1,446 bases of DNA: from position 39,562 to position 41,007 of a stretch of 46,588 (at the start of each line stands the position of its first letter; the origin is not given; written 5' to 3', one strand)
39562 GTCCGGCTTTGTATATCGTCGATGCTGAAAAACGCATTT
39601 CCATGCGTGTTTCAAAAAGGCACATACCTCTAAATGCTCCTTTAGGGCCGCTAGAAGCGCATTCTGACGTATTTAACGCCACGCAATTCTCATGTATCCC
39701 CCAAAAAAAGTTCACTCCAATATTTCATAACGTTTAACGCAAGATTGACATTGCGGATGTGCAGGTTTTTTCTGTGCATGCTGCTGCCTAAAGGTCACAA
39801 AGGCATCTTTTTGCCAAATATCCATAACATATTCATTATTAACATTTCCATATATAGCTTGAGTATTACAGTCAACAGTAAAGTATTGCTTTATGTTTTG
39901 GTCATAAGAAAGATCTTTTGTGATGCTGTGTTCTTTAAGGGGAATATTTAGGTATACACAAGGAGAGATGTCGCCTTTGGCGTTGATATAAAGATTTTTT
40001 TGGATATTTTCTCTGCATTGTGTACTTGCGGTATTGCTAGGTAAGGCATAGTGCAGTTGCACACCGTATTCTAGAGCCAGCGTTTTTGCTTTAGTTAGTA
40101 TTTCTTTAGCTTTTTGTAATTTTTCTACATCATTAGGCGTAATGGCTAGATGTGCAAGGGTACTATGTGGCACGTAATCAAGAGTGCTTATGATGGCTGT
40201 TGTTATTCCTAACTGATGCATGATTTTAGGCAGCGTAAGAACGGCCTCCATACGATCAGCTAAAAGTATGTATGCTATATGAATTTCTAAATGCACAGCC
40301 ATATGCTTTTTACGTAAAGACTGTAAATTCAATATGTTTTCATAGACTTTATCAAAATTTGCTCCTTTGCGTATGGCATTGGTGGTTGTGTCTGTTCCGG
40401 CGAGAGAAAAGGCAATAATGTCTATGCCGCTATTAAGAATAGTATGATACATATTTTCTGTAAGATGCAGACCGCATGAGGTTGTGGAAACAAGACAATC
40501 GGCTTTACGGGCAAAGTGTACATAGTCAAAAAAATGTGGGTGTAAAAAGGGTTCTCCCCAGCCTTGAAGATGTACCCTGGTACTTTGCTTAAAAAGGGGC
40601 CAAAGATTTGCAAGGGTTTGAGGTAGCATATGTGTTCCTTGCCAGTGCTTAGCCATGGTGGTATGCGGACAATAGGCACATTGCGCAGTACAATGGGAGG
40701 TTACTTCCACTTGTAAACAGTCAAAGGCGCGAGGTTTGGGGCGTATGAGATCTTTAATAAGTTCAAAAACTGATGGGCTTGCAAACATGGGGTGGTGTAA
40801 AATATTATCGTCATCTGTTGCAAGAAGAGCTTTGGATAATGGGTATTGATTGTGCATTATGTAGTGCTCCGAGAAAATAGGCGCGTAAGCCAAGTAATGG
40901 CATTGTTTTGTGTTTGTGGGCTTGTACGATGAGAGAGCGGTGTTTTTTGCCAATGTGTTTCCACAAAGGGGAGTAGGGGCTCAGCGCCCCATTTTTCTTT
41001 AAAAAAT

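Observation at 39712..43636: Unassigned three-gene operon: FemAB/MprF-C-like::TraB/GumN fusion, a second FemAB-like paralogue and a radical-SAM/twitch enzyme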

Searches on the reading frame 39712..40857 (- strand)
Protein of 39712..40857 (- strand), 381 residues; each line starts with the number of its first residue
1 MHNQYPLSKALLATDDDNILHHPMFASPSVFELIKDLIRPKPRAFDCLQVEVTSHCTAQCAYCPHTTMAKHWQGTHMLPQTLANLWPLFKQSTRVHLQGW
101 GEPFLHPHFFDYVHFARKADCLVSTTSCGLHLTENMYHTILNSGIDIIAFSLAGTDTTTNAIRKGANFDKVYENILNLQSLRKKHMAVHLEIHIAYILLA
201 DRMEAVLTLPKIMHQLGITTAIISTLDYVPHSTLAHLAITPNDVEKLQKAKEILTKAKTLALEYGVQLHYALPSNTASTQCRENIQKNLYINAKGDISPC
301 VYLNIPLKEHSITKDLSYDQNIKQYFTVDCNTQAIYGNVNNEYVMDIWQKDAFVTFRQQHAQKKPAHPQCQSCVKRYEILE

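Call 3: search_protein_families(library=pfam, proteins=[window:39712-40857:-], max_evalue=1)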
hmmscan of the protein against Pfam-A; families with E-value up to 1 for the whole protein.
window:39712-40857:- (381 aa): 2 families
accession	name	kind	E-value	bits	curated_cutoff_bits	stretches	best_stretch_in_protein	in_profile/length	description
PF04055.27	Radical_SAM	-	1.3e-13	51.9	29.5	1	50-184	1-142/166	Radical SAM superfamily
PF13186.11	SPASM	-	1.2e-11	45.1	21.5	1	281-373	1-66/67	Iron-sulfur cluster-binding domain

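Call 4: search_protein_families(library=ncbifam, proteins=[window:39712-40857:-], max_evalue=1)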
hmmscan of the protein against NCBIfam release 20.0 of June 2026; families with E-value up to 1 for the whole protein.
window:39712-40857:- (381 aa): 35 families (the best 25 are shown)
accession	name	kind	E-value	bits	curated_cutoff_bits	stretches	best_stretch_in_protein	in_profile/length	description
TIGR04317.1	W_rSAM_matur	equivalog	3.5e-37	128.3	380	1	48-374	6-314/349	tungsten cofactor oxidoreductase radical SAM maturase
TIGR04311.1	rSAM_Geo_metal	subfamily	3.9e-37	128.3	400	2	48-227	5-188/423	radical SAM/SPASM family putative metalloenzyme maturase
TIGR04321.1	spiroSPASM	subfamily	1.3e-12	47.2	250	2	48-138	233-328/510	spiro-SPASM protein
TIGR04051.1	rSAM_NirJ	equivalog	7.9e-11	41.5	515.45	1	53-373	9-318/354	heme d1 biosynthesis radical SAM protein NirJ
NF038283.1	viperin_w_prok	equivalog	1.8e-10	40.5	180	1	52-161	8-123/281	viperin family antiviral radical SAM protein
NF033640.1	N_Twi_rSAM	subfamily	1.1e-09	37.9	170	2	79-229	160-310/398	twitch domain-containing radical SAM protein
TIGR02109.1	PQQ_syn_pqqE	equivalog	2.1e-09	36.8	381.35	1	48-301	9-258/358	pyrroloquinoline quinone biosynthesis protein PqqE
NF001199.0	PRK00164.2-1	equivalog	1.2e-08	34.5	231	1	43-180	9-147/308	GTP 3',8-cyclase MoaA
TIGR02666.1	moaA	equivalog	1.6e-08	33.9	284.05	1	43-183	7-155/336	GTP 3',8-cyclase MoaA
TIGR04054.1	rSAM_NirJ1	equivalog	2.2e-08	33.1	650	1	51-181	41-172/387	putative heme d1 biosynthesis radical SAM protein NirJ1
TIGR04340.1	rSAM_ACGX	hypoth_equivalog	3.2e-08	33.2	400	1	48-180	5-143/341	radical SAM/SPASM domain protein, ACGX system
TIGR04053.2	TIGR04053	equivalog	8.2e-07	28.6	395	1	51-247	13-206/366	TIGR04053 family radical SAM/SPASM domain-containing protein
TIGR04545.1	rSAM_ahbD_hemeb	equivalog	1.1e-06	28.3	500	1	50-270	4-220/339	heme b synthase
TIGR04133.1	rSAM_w_lipo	hypoth_equivalog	1.2e-06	27.8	425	1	123-317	104-296/350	TIGR04133 family radical SAM/SPASM protein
TIGR04055.1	rSAM_NirJ2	equivalog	1.3e-06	28.2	500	1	52-309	6-263/326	putative heme d1 biosynthesis radical SAM protein NirJ2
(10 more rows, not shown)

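Call 18: find_homologous_proteins(query=window:39712-40857:-)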
Query window:39712-40857:- (381 aa): 837 proteins with E <= 0.001 among 2009 candidates; the best 120 are listed.
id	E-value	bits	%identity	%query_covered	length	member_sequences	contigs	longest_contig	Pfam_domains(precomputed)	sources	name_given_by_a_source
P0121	1.4e-261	885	100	100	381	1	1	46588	PF13186.12,PF04055.28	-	-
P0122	3.2e-162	558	63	99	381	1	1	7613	PF13186.12,PF04055.28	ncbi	-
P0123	3.2e-157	541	64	99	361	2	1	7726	PF13186.12,PF04055.28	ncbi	-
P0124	3.5e-144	499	61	99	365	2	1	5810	PF13186.12,PF04055.28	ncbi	-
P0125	1.4e-142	493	60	99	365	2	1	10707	PF13186.12,PF04055.28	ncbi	-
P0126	5.9e-141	488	58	98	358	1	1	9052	PF13186.12,PF04055.28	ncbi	-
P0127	8.7e-141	487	59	99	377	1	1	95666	PF13186.12,PF04055.28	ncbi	-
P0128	4.2e-138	479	57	100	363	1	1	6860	PF13186.12,PF04055.28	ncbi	-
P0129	5.8e-138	478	58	99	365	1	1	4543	PF13186.12,PF04055.28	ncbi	-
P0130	2.9e-137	476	57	100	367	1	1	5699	PF13186.12,PF04055.28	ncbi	-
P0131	1.3e-135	470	59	98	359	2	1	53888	PF13186.12,PF04055.28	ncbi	-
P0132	5.5e-135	468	58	98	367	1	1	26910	PF13186.12,PF04055.28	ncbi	-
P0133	4.2e-134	465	56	100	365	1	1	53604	PF13186.12,PF04055.28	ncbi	-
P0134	1.2e-133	464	56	98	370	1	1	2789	PF13186.12,PF04055.28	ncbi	-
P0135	2.0e-132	460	57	98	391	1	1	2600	PF13186.12,PF04055.28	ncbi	-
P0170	3.4e-101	357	47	94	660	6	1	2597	PF13186.12,PF04055.28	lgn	-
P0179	4.4e-99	350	45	95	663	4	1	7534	PF13186.12,PF04055.28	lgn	-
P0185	8.7e-97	343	43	93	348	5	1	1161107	PF13186.12,PF04055.28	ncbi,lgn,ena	-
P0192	6.4e-96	340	45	93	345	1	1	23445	PF13186.12,PF04055.28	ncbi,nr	ncbi:MAG: radical SAM protein [Desulfobacterales bacterium]|nr:radical SAM protein [Desulfobacterale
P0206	6.7e-95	336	44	94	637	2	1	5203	PF13186.12,PF04055.28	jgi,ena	-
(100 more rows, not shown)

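Call 20: search_protein_families(library=pfam, proteins=[P0170, P0179, P0206], max_evalue=0.1)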
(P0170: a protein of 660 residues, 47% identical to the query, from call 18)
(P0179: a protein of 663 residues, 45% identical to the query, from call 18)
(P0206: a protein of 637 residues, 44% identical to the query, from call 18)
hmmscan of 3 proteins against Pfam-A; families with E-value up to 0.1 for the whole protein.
P0170 (660 aa): 4 families
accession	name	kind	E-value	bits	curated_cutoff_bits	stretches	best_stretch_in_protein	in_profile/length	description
PF04055.27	Radical_SAM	-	9.8e-13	49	29.5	1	346-476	1-138/166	Radical SAM superfamily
PF13186.11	SPASM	-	9.2e-09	35.9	21.5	1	577-650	1-67/67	Iron-sulfur cluster-binding domain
PF13480.13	Acetyltransf_6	-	0.00068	20.2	22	1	119-253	4-138/143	Acetyltransferase (GNAT) domain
PF02310.24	B12-binding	-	0.003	17.8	32.1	1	409-459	21-70/121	B12 binding domain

P0179 (663 aa): 4 families
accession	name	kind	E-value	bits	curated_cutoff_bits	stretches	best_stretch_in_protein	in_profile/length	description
PF04055.27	Radical_SAM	-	1.9e-11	44.9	29.5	1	346-477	1-139/166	Radical SAM superfamily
PF13186.11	SPASM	-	8e-09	36.1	21.5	1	577-650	1-67/67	Iron-sulfur cluster-binding domain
PF09924.15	LPG_synthase_C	-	0.027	14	27.5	1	189-258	182-251/298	Phosphatidylglycerol lysyltransferase, C-terminal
PF02310.24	B12-binding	-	0.03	14.6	32.1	0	415-459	27-70/121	B12 binding domain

P0206 (637 aa): 3 families
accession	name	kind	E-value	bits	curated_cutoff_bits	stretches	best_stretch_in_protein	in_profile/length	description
PF04055.27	Radical_SAM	-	2.1e-12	47.9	29.5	1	328-460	2-141/166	Radical SAM superfamily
PF13186.11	SPASM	-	1.3e-09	38.6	21.5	1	559-632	1-67/67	Iron-sulfur cluster-binding domain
PF09924.15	LPG_synthase_C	-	0.0003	20.4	27.5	1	113-238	117-245/298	Phosphatidylglycerol lysyltransferase, C-terminal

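Call 21: find_encoding_contigs(protein=P0185, flank=8000, max_places=2)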
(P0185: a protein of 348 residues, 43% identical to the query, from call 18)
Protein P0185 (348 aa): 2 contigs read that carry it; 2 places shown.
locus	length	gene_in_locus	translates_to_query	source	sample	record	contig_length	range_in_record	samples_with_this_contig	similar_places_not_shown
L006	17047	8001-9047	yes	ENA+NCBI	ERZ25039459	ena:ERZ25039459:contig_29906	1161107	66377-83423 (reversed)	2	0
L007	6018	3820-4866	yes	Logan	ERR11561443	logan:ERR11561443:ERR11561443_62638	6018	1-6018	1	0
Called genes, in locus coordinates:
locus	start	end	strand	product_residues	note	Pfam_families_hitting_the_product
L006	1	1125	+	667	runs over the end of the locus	PF17203:sCache_3_2, PF00989:PAS (weak), PF13188:PAS_8, PF08448:PAS_4 (weak), PF13426:PAS_9, PF00512:HisKA, PF02518:HATPase_c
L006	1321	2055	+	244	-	PF00072:Response_reg, PF01740:STAS, PF13466:STAS_2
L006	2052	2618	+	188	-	PF08534:Redoxin, PF00578:AhpC-TSA (weak)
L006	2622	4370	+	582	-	PF00581:Rhodanese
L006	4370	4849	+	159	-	PF07291:MauE, PF07681:DoxX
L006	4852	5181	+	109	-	-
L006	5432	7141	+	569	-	PF01963:TraB_PrgY_gumN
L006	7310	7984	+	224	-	-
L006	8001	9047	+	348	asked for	PF04055:Radical_SAM, PF13186:SPASM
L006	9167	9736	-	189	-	PF03843:Slp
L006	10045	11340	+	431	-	PF23442:DUF7125 (faint), PF01381:HTH_3, PF12844:HTH_19 (weak), PF13443:HTH_26 (faint), PF13560:HTH_31, PF07883:Cupin_2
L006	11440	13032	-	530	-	PF01645:Glu_synthase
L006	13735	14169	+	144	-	PF14539:DUF4442 (faint), PF13622:4HBT_3 (weak), PF03061:4HBT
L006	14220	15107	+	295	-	PF02596:DUF169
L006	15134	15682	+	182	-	-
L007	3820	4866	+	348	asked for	PF04055:Radical_SAM, PF13186:SPASM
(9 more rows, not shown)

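Call 22: find_encoding_contigs(protein=P0192, flank=8000, max_places=2)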
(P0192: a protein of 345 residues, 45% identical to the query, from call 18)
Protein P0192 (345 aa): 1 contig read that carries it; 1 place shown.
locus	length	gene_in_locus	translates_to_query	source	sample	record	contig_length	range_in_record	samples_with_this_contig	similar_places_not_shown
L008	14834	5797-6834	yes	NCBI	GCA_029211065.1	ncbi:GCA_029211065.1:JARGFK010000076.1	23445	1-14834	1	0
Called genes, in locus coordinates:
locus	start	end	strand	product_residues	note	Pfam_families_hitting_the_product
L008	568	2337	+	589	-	PF03601:Cons_hypoth698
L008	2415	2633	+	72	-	-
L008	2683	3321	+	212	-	-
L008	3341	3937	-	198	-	-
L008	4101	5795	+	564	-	PF01963:TraB_PrgY_gumN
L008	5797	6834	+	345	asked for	PF04055:Radical_SAM, PF13186:SPASM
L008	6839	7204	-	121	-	-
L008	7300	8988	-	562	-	PF16949:ABC_tran_2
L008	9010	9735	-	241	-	PF00005:ABC_tran, PF13304:AAA_21 (weak)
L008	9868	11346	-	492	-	PF01841:Transglut_core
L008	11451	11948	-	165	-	PF11322:DUF3124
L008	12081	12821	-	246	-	PF00106:adh_short, PF01370:Epimerase (weak), PF08659:KR, PF13561:adh_short_C2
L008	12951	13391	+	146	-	-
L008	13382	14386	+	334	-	PF14399:BtrH_N, PF16169:DUF4872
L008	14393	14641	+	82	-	PF00550:PP-binding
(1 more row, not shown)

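Call 25: search_solved_structures(query=window:39712-40857:-, max_evalue=0.01)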
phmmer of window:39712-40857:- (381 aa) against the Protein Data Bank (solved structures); distinct sequences matched with E-value up to 0.01: 6.
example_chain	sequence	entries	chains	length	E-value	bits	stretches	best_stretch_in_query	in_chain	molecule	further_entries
4m7t_A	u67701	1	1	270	3.2e-08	36.3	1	43-146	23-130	BtrN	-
4m7s_A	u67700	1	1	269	3.6e-08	36.1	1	43-146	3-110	BtrN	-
6b4c_A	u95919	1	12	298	0.00097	21.5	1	53-173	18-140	Viperin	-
9dgw_A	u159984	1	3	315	0.001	21.4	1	53-173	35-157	Radical SAM core domain-containing protein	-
9dfw_A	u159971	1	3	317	0.001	21.4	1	53-173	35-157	Radical SAM core domain-containing protein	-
7n7i_A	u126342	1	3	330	0.0012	21.2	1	53-173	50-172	Viperin-like enzyme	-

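Call 44: search_protein_families(library=padloc, proteins=[window:39712-40857:-], max_evalue=0.01)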
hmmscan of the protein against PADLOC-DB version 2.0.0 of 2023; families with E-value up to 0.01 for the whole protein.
window:39712-40857:- (381 aa): 2 families
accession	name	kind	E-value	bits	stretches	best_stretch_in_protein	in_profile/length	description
PDLC02903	pVip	-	9.1e-13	46.3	1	50-192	4-139/257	Viperins not associated with kinases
PDLC02904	pVip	-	6.4e-09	33.7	1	52-190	9-145/262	Viperins associated with kinases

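Call 61: predict_structure(alignment_id=A2)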
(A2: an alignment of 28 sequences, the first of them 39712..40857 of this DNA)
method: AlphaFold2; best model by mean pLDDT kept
length: 381 residues; sequences in the alignment: 28
mean_pLDDT: 90.1   pTM: 0.89
mean pLDDT of the five models: 90.1, 89.7, 88.6, 88.0, 88.0
residues with pLDDT >= 90: 265; 70-90: 89; 50-70: 19; < 50: 8
segments of 3 or more residues with pLDDT < 50: 327-331
pLDDT, mean of each block of 10 residues (from residue 1): 80 81 92 89 94 94 88 93 97 94 95 97 95 96 98 97 94 98 97 97 98 98 88 88 93 98 97 87 92 95 79 52 49 85 95 93 87 85 80
secondary structure, 60 per line:
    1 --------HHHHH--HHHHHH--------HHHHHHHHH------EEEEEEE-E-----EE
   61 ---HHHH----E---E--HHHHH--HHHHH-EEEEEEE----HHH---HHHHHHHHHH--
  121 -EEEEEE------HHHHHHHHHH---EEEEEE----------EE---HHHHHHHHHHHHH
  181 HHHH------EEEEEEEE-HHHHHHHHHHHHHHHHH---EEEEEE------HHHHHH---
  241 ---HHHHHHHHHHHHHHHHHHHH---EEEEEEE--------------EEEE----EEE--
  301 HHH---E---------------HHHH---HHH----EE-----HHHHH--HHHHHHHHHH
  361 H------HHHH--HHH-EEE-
elements in order: H9-13 H16-21 H30-38 E45-51 H64-67 H79-83 H86-90 E92-98 H109-118 E122-127 H134-143 E147-152 H168-184 E191-198 H200-216 E220-225 H232-237 H244-263 E267-273 E288-291 E296-298 H323-326 H344-348 H351-361 H368-371 E378-380

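Call 64: fold_search(model_id=the predicted structure, library=pdb)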
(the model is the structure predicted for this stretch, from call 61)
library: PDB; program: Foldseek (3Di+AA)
matches with E <= 10: 1867; with E <= 0.001: 133
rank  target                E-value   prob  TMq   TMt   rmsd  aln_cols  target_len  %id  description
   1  8hzv_C                1.7e-14  1.00  0.58  0.47  10.7       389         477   17  The crystal structure of a Radical SAM Enzyme DesII (released 2024-07-10)
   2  8hzy_B                1.4e-13  1.00  0.53  0.45  11.7       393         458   16  The crystal structure of a Radical SAM Enzyme DesII (released 2024-07-10)
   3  8hzv_B                1.5e-13  1.00  0.56  0.46   6.7       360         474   16  The crystal structure of a Radical SAM Enzyme DesII (released 2024-07-10)
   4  8hzv_A                2.6e-13  1.00  0.60  0.49   6.3       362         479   17  The crystal structure of a Radical SAM Enzyme DesII (released 2024-07-10)
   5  8hzv_D                3.1e-13  1.00  0.55  0.45   8.3       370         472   16  The crystal structure of a Radical SAM Enzyme DesII (released 2024-07-10)
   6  8hzy_A                9.2e-13  1.00  0.54  0.45   7.5       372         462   16  The crystal structure of a Radical SAM Enzyme DesII (released 2024-07-10)
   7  5v1q_B                1.8e-12  1.00  0.59  0.52   6.0       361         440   13  Crystal structure of Streptococcus suis SuiB (released 2017-08-30)
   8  5v1s_A                3.0e-12  1.00  0.56  0.51   7.0       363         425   13  Crystal structure of Streptococcus suis SuiB bound to S-adenosylmethionine (released 2017-08-30)
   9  5v1q_A                4.2e-12  1.00  0.57  0.51  12.2       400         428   13  Crystal structure of Streptococcus suis SuiB (released 2017-08-30)
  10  5v1t_A                8.0e-12  1.00  0.58  0.51   5.9       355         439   13  Crystal structure of Streptococcus suis SuiB bound to precursor peptide SuiA (released 2017-08-30)
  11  5v1s_B                1.9e-11  1.00  0.56  0.51   5.9       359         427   13  Crystal structure of Streptococcus suis SuiB bound to S-adenosylmethionine (released 2017-08-30)
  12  7vob                  1.9e-11  1.00  0.58  0.66   5.1       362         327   15  The crystal structure of a Radical SAM Enzyme BlsE involved in the Biosynthesis of Blasticidin S (released 2022-05-04)
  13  6efn                  4.3e-11  1.00  0.54  0.53   3.9       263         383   17  Structure of a RiPP maturase, SkfB (released 2018-10-24)
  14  5why_A                5.8e-11  1.00  0.53  0.48  15.9       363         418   15  Structural Insights into Thioether Bond Formation in the Biosynthesis of Sactipeptides (released 2017-07-26)
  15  4k37_B                1.2e-10  1.00  0.57  0.59   6.2       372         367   14  Native anSMEcpe with bound AdoMet (released 2013-05-08)
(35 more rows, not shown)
